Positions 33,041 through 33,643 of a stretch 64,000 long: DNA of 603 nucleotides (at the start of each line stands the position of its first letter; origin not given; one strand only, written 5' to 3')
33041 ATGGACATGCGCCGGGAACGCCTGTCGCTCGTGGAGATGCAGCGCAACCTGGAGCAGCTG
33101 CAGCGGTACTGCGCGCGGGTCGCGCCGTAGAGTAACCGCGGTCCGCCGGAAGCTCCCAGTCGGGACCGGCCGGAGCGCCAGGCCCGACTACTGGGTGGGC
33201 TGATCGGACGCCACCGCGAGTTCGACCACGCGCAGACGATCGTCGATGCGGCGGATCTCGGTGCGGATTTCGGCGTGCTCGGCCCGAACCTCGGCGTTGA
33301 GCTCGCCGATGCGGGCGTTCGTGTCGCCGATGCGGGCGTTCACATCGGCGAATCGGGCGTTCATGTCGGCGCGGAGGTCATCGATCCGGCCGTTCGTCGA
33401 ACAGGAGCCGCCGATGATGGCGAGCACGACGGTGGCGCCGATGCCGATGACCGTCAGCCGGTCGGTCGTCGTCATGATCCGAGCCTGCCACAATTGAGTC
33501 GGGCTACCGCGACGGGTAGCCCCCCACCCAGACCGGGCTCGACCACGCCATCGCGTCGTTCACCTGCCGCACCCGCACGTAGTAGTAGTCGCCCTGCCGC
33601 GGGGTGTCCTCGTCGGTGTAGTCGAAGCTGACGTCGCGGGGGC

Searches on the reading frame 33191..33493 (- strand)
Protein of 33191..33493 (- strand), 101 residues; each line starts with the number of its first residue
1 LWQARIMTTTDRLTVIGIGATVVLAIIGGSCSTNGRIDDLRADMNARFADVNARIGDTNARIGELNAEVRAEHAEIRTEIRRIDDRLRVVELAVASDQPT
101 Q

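Call 4: search_protein_families(library=pfam, proteins=[window:33191-33493:-], max_evalue=10)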
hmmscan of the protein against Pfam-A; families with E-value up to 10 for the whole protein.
window:33191-33493:- (101 aa): 4 families
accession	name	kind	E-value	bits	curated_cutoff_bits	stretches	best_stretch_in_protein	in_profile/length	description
PF23991.1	DUF7310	-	0.031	15.2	40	1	41-71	25-55/83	Coiled-coil region of unknown function (DUF7310)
PF11026.13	DUF2721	-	0.069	13.5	28.3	1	44-94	18-67/129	Protein of unknown function (DUF2721)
PF17072.10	Spike_torovirin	-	0.098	11.1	35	1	3-58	897-953/1272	Torovirinae spike glycoprotein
PF09941.14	DUF2173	-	0.23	12.2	26.1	1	16-61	9-54/106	Uncharacterized conserved protein (DUF2173)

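Call 5: search_protein_families(library=ncbifam, proteins=[window:33191-33493:-], max_evalue=10)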
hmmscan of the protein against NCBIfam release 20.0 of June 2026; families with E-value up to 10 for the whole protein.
window:33191-33493:- (101 aa): 7 families
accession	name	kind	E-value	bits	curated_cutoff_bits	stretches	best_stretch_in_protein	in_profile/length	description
NF011925.1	PRK15396.1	subfamily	0.0012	19.1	108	1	16-86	6-72/78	major outer membrane lipoprotein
NF002750.0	PRK02793.1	equivalog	0.022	14.9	103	1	43-90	5-55/72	phi X174 lysis protein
TIGR02978.1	phageshock_pspC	equivalog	0.029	14.3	104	1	70-99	83-112/121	envelope stress response membrane protein PspC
NF040598.1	Ala_zip_lipo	subfamily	0.048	14.2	43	1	18-75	5-63/90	Lpp/OprI family alanine-zipper lipoprotein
NF052504.1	sll1863_fam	domain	0.048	13.9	35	1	41-85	6-50/93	sll1863 family stress response protein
NF011834.0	PRK15306.1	equivalog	0.086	12.6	205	1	4-81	36-112/190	fimbrial protein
NF049847.1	FtsL_COG5462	equivalog_domain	0.14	11.9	50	1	43-69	27-53/85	cell division protein FtsL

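Call 13: find_homologous_proteins(query=window:33191-33493:-, max_evalue=0.001)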
Query window:33191-33493:- (101 aa): 105 proteins with E <= 0.001 among 344 candidates.
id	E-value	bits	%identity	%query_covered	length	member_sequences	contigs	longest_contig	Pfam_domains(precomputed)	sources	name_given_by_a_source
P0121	2.5e-51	189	100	94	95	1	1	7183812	-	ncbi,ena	-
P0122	2.0e-50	186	99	94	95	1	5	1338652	-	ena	-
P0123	6.7e-50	185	91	94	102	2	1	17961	-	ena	-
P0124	7.4e-50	185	98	94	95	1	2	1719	-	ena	-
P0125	9.5e-50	184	98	94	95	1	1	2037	-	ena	-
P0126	2.2e-49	183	97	94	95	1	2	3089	-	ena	-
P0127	6.4e-47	175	93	94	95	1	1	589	-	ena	-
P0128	1.3e-46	174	93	94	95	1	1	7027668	-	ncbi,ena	-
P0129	1.6e-46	174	93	94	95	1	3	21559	-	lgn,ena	-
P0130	6.6e-46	172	92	94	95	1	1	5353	-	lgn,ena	-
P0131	2.0e-44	167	87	94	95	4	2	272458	-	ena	-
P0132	9.1e-44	165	87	94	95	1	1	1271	-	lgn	-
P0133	1.7e-43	164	86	94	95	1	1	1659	-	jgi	jgi:outer membrane murein-binding lipoprotein Lpp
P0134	1.7e-43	164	87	94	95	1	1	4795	-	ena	-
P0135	2.2e-43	164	87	94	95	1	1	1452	-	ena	-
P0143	2.9e-38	148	85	94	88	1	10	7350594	-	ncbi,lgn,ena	-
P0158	3.1e-17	80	56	92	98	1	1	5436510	-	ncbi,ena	-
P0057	8.3e-7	47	44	78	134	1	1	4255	PF10779.15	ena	-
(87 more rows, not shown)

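Call 18: find_encoding_contigs(protein=P0121, flank=5000, max_places=4)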
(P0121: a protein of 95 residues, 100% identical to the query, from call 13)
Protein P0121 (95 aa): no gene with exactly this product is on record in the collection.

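Call 19: find_encoding_contigs(protein=P0158, flank=5000, max_places=4)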
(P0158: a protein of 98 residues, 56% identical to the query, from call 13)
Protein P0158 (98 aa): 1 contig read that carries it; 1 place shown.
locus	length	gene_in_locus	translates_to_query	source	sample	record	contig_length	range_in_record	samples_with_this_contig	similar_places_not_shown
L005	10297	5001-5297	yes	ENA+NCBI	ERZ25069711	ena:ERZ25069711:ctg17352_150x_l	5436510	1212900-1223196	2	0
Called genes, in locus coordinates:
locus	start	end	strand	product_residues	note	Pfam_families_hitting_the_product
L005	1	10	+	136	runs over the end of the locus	-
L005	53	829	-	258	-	PF07510:GmrSD_C, PF05901:Excalibur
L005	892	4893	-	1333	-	PF03160:Calx-beta (faint)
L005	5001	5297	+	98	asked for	-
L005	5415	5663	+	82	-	-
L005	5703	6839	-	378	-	PF06271:RDD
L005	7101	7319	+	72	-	-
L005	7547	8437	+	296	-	-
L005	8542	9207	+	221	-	-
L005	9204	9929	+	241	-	-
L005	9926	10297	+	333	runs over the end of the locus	PF01555:N6_N4_Mtase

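Call 31: search_solved_structures(query=A3, max_evalue=1, show_alignments=2)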
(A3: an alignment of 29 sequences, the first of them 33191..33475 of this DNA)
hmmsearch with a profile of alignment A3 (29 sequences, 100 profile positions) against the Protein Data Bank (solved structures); distinct sequences matched with E-value up to 1: 122 (the best 60 are shown).
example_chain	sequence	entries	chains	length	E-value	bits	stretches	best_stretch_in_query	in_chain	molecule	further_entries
9rld_L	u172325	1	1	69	2.7e-05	27.2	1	25-79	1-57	Major outer membrane lipoprotein Lpp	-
9rlc_L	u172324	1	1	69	0.00019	24.4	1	25-79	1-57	Major outer membrane lipoprotein Lpp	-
9hx4_F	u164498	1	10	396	0.00034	23.6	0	32-79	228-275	Apolipoprotein A-IV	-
1eq7_A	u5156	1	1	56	0.0017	21.4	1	26-78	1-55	OUTER MEMBRANE LIPOPROTEIN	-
7zr2_A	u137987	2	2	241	0.0032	20.5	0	26-82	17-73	Spike protein S2',Chimeric protein mimic of SARS-CoV-2 Spike HR1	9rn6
3s84_A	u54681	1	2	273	0.0033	20.5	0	32-79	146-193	Apolipoprotein A-IV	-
1kfm_A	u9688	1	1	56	0.013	18.6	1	26-78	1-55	MAJOR OUTER MEMBRANE LIPOPROTEIN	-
6fia_A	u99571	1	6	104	0.014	18.4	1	31-96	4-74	LINE-1 retrotransposable element ORF1 protein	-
6njp_G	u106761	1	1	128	0.03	17.4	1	30-76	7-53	EscO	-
1gl2_D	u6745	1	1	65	0.036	17.1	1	33-82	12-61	SYNTAXIN 8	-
6pts_A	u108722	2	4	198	0.037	17.1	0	32-73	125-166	Apolipoprotein A-I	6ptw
4v6m_A0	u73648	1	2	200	0.038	17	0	32-74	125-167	Apolipoprotein A-I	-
2msc_A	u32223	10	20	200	0.039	17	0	32-74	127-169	Apolipoprotein A-I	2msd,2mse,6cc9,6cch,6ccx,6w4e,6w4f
1av1_A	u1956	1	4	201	0.039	17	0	32-74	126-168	APOLIPOPROTEIN A-I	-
9cxu_B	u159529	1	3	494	0.039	17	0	48-94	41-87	Hemagglutinin HA2 chain,Green fluorescent protein fusion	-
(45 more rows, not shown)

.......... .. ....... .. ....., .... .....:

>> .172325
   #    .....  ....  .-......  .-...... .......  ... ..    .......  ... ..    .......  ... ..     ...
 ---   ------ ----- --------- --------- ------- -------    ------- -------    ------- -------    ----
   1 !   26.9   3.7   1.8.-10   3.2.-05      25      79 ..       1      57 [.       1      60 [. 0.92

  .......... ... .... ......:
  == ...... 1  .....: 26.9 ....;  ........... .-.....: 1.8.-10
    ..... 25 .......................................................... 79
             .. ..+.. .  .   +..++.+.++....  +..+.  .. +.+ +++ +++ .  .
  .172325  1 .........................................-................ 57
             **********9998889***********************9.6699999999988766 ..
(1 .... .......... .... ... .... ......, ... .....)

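Call 50: find_encoding_contigs(protein=P0143, flank=4000, max_places=3)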
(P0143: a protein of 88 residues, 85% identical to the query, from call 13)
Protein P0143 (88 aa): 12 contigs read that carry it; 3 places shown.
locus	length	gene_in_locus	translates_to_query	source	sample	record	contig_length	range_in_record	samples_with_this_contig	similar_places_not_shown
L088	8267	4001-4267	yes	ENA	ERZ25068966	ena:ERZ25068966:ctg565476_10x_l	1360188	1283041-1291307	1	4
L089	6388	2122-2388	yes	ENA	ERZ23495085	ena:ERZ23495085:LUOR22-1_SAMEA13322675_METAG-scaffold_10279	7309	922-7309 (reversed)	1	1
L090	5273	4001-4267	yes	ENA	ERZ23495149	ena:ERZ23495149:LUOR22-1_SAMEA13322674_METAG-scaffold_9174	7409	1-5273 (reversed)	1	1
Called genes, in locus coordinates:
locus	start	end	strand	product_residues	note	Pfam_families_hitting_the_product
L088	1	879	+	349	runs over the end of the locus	PF04199:Cyclase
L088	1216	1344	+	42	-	-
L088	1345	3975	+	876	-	PF12228:DUF3604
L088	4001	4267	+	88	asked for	-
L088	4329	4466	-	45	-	-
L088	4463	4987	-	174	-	-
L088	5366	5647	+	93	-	PF13635:DUF4143 (weak)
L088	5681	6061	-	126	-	PF20126:TumE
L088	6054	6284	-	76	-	-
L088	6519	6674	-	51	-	-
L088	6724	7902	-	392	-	PF01408:GFO_IDH_MocA, PF02894:GFO_IDH_MocA_C, PF22725:GFO_IDH_MocA_C3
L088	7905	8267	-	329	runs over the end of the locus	PF01261:AP_endonuc_2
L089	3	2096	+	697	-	?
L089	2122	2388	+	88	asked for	-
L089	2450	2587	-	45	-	-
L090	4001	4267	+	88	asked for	-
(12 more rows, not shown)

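Call 51: search_protein_representatives(alignment_id=A3)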
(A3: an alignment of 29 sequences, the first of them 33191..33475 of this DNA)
Query: 29 sequences, 100 profile positions. Proteins with E-value up to 0.001 (for the whole library): 1491; up to 1e-10: 86; up to 1e-30: 1. The best 150 are listed.
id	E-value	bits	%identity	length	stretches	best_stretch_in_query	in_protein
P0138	5.2e-37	141.8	-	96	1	2-99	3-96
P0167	4.4e-26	106.7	-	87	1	1-99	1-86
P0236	2.5e-24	101.1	-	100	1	1-95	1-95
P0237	1.9e-23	98.3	-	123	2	1-58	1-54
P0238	2.2e-23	98.1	-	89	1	1-98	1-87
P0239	6.3e-23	96.6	-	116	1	3-98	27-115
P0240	7.2e-21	90.0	-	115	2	1-58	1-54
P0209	1.6e-20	88.9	-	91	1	1-88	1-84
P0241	2.9e-20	88.1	-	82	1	1-84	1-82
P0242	3.6e-20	87.7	-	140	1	1-99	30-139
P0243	2.7e-19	85.0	-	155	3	27-98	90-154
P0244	3.9e-19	84.4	-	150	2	1-62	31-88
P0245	3.9e-18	81.2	-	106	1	1-92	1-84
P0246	5.2e-18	80.8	-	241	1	1-97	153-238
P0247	1.4e-17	79.4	-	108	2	18-98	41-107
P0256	9.6e-16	73.6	-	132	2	11-67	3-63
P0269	9.1e-14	67.2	-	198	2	28-66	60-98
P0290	8.8e-12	60.8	-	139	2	28-92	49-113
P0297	2.2e-11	59.6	-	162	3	28-80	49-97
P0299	2.2e-11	59.5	-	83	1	11-87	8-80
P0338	5.3e-10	55.1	-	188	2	27-64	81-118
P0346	7.4e-10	54.7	-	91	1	9-94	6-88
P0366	1.9e-09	53.4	-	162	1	3-95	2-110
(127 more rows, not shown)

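Call 53: search_protein_families(library=pfam, proteins=[P0236, P0238, P0256, P0269, P0290, P0297, P0299, P0338, P0346, P0366], max_evalue=0.01)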
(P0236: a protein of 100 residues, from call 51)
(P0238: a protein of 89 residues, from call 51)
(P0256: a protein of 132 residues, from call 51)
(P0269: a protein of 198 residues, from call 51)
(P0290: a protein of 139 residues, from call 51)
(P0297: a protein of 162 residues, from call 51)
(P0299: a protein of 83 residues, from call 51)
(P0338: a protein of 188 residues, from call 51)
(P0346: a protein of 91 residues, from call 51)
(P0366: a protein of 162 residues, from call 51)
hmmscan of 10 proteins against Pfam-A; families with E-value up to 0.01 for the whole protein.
P0236 (100 aa): 3 families
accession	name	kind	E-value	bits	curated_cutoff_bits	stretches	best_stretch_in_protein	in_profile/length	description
PF08663.15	HalX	-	0.0051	17.6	23.2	0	28-62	34-67/68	HalX domain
PF17072.10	Spike_torovirin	-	0.0065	15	35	0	27-91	896-960/1272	Torovirinae spike glycoprotein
PF00509.23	Hemagglutinin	-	0.0093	14.9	31.8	1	24-88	366-430/550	Haemagglutinin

P0238 (89 aa): 2 families
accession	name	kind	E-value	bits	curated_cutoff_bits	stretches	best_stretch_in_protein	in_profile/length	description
PF06825.17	HSBP1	-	0.00021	21.5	28.6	1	35-68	15-48/51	Heat shock factor binding protein 1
PF03670.18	UPF0184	-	0.0061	17.4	21.5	1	33-73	19-59/83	Uncharacterised protein family (UPF0184)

P0256 (132 aa): 14 families
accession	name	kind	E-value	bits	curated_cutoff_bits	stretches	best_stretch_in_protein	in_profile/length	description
PF03670.18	UPF0184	-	1.2e-08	35.6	21.5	1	62-94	27-59/83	Uncharacterised protein family (UPF0184)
PF23991.1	DUF7310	-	6.9e-08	33.3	40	1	33-86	23-76/83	Coiled-coil region of unknown function (DUF7310)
PF06825.17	HSBP1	-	4.7e-06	26.8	28.6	0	19-51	13-45/51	Heat shock factor binding protein 1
PF08663.15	HalX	-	0.00022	22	23.2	0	33-63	35-64/68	HalX domain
PF19220.6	Rod_CreS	-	0.00082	18.9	100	0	73-122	137-186/359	Crescentin, rod domain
PF05531.17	NPV_P10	-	0.0016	19.3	29.8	0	37-91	15-65/75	Nucleopolyhedrovirus P10 protein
PF06103.16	DUF948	-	0.002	18.7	37.2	1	2-74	7-78/89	Bacterial protein of unknown function (DUF948)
PF04513.17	Baculo_PEP_C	-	0.0022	18.5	38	1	20-95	25-98/140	Baculovirus polyhedron envelope protein, PEP, C terminus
PF24423.1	OVT1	-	0.0024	18.7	30.9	0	28-95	31-98/100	Major antigen, helical domain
PF01601.21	CoV_S2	-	0.0048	16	40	1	11-92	202-280/521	Coronavirus spike glycoprotein S2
PF09763.15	Sec3_CC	-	0.0069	16.7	27.1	0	21-93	9-81/133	Exocyst complex component Sec3, coiled-coil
PF25220.1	Sororin_C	-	0.0074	16.6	27.4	0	25-38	3-16/24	Sororin C-terminal region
PF06008.19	Laminin_I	-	0.0074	16.5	34.6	1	18-92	158-232/259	Laminin Domain I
PF07889.17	DUF1664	-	0.0084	16.6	34.6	0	18-95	44-121/124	Protein of unknown function (DUF1664)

P0269 (198 aa): 32 families (the best 25 are shown)
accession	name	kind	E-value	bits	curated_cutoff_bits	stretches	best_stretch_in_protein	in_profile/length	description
PF07798.16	CCDC90-like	-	1.3e-07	32.1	33.5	1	46-159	71-174/175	Coiled-coil domain-containing protein 90-like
PF01601.21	CoV_S2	-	4.4e-07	29.3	40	1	67-156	434-519/521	Coronavirus spike glycoprotein S2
PF01442.23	Apolipoprotein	-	6.4e-06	26.4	90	1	44-136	27-120/190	Apolipoprotein A1/A4/E domain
PF04513.17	Baculo_PEP_C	-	2.4e-05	24.9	38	1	50-113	41-101/140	Baculovirus polyhedron envelope protein, PEP, C terminus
PF06825.17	HSBP1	-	2.7e-05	24.4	28.6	0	70-114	3-44/51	Heat shock factor binding protein 1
PF06810.17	Phage_scaffold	-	0.00023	21.6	35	0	82-132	33-80/170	Phage capsid assembly scaffolding protein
PF09074.15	Mer2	-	0.00027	21.3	27.7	1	28-141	54-160/193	Mer2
PF24999.1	LAMB4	-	0.00044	20.5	27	0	117-139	34-56/66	Laminin subunit beta-4-like domain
PF09177.16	STX6_10_61_N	-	0.00047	21.1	29.4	0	81-132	17-65/99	Syntaxin 6/10/61, N-terminal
PF07195.17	FliD_C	-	0.00058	19.8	25.4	0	97-140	186-229/236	Flagellar hook-associated protein 2 C-terminus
PF02601.20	Exonuc_VII_L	-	0.00059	19.9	35.9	1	36-133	144-246/315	Exonuclease VII, large subunit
PF06103.16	DUF948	-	0.00094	19.8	37.2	0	69-110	30-71/89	Bacterial protein of unknown function (DUF948)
PF14362.11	DUF4407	-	0.00094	19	31.3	1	12-137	102-231/297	Domain of unknown function (DUF4407)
PF02520.22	ANIS5_cation-bd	-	0.0011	19.4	29.3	1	59-142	20-105/109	SXP/RAL-2 family protein Ani s 5-like, metal-binding domain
PF04108.17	ATG17_like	-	0.0013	18.7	43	1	46-128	115-193/355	Autophagy protein ATG17-like domain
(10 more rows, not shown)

P0290 (139 aa): 4 families
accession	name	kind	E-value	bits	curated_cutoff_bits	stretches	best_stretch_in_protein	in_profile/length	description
PF06825.17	HSBP1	-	0.00057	20.1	28.6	0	57-88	12-43/51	Heat shock factor binding protein 1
PF17072.10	Spike_torovirin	-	0.00065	18.3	35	1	46-121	894-965/1272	Torovirinae spike glycoprotein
PF01601.21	CoV_S2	-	0.0011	18.1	40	1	15-136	174-288/521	Coronavirus spike glycoprotein S2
PF04513.17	Baculo_PEP_C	-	0.0048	17.4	38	0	68-120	34-83/140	Baculovirus polyhedron envelope protein, PEP, C terminus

P0297 (162 aa): 22 families
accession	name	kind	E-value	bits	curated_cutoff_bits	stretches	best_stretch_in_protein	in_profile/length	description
PF06825.17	HSBP1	-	9.8e-06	25.8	28.6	0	46-67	23-44/51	Heat shock factor binding protein 1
PF01442.23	Apolipoprotein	-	1.1e-05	25.7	90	1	41-110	57-123/190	Apolipoprotein A1/A4/E domain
PF17561.7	TssO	-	2.1e-05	25.2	29.2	0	5-67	18-79/148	Type VI secretion system, TssO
PF07352.17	Phage_Mu_Gam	-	2.7e-05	24.6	28.3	1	32-102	2-73/149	Bacteriophage Mu Gam like protein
PF07798.16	CCDC90-like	-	3.5e-05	24.2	33.5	1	58-123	116-174/175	Coiled-coil domain-containing protein 90-like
PF07195.17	FliD_C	-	0.00012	22.1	25.4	1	29-97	165-233/236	Flagellar hook-associated protein 2 C-terminus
PF06810.17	Phage_scaffold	-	0.00021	21.8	35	1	35-96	33-91/170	Phage capsid assembly scaffolding protein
PF06103.16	DUF948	-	0.00022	21.8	37.2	0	38-84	21-67/89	Bacterial protein of unknown function (DUF948)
PF10241.14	KxDL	-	0.0008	20.1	27.2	0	62-103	17-58/86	Uncharacterized conserved protein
PF10393.14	Matrilin_ccoil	-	0.00087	19.4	26.3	0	46-66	25-45/45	Trimeric coiled-coil oligomerisation domain of matrilin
PF05377.16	FlaC_arch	-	0.0012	19.6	27.8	0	128-155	6-33/55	Flagella accessory protein C (FlaC)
PF24073.1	DUF7365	-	0.0021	18.6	27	0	10-96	21-95/101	Coiled-coil region of unknown function (DUF7365)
PF25014.1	NET2A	-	0.0021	18.4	33.1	1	32-103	163-233/235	NET2A-like domain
PF10368.14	YkyA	-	0.0021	18.2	28.8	1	40-110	55-125/186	Putative cell-wall binding lipoprotein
PF04513.17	Baculo_PEP_C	-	0.0023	18.5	38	1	46-103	34-91/140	Baculovirus polyhedron envelope protein, PEP, C terminus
PF10779.14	XhlA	-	0.0064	17.1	34.7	0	33-66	1-34/67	Haemolysin XhlA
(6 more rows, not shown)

P0299 (83 aa): 4 families
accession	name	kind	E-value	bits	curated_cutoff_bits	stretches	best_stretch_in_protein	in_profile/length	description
PF06825.17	HSBP1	-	2.6e-07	30.8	28.6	2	35-57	25-47/51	Heat shock factor binding protein 1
PF16471.10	JIP_LZII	-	0.002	18.7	30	1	47-82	29-63/71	JNK-interacting protein leucine zipper II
PF23991.1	DUF7310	-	0.0056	17.6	40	1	21-76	12-68/83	Coiled-coil region of unknown function (DUF7310)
PF01442.23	Apolipoprotein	-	0.0057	16.8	90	1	26-81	66-118/190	Apolipoprotein A1/A4/E domain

P0338 (188 aa): 6 families
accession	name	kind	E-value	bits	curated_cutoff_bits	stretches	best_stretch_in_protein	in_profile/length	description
PF01442.23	Apolipoprotein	-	8.8e-08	32.5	90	1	46-115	51-120/190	Apolipoprotein A1/A4/E domain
PF06518.16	DUF1104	-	0.0001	23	25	1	48-111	18-83/92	Protein of unknown function (DUF1104)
PF17072.10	Spike_torovirin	-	0.00056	18.5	35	1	39-88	919-964/1272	Torovirinae spike glycoprotein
PF00010.31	HLH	-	0.0056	16.9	20.7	0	105-122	11-28/53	Helix-loop-helix DNA-binding domain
PF06825.17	HSBP1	-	0.0065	16.7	28.6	0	93-122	15-44/51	Heat shock factor binding protein 1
PF06103.16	DUF948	-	0.0091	16.6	37.2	0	29-67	33-71/89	Bacterial protein of unknown function (DUF948)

P0346 (91 aa): 0 families

P0366 (162 aa): 13 families
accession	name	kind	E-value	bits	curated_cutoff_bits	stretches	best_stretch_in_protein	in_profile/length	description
PF23991.1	DUF7310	-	3.2e-09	37.6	40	2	74-108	27-61/83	Coiled-coil region of unknown function (DUF7310)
PF03670.18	UPF0184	-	7.6e-09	36.3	21.5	2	71-104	27-60/83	Uncharacterised protein family (UPF0184)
PF12352.13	V-SNARE_C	-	0.0009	19.9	27.1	0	37-63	31-57/66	Snare region anchored in the vesicle membrane C-terminus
PF05531.17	NPV_P10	-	0.0013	19.6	29.8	0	67-102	22-60/75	Nucleopolyhedrovirus P10 protein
PF06008.19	Laminin_I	-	0.0015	18.7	34.6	1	25-102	170-247/259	Laminin Domain I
PF02601.20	Exonuc_VII_L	-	0.0018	18.2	35.9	1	26-95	153-223/315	Exonuclease VII, large subunit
PF08663.15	HalX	-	0.0021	18.9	23.2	0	55-74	41-60/68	HalX domain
PF06103.16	DUF948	-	0.0021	18.6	37.2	0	12-84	10-79/89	Bacterial protein of unknown function (DUF948)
PF10498.14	IFT57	-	0.0021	17.5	40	1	34-112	253-331/360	Intra-flagellar transport protein 57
PF06160.17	EzrA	-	0.0024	16.7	39.6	1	36-118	61-142/557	Septation ring formation regulator, EzrA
PF24423.1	OVT1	-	0.0026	18.6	30.9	0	30-83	10-63/100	Major antigen, helical domain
PF06419.17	COG6_N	-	0.004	17.7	27.4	0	50-92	34-76/114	Conserved oligomeric complex COG6, N-terminal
PF06009.19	Laminin_II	-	0.0049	17.3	33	1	32-107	14-88/138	Laminin Domain II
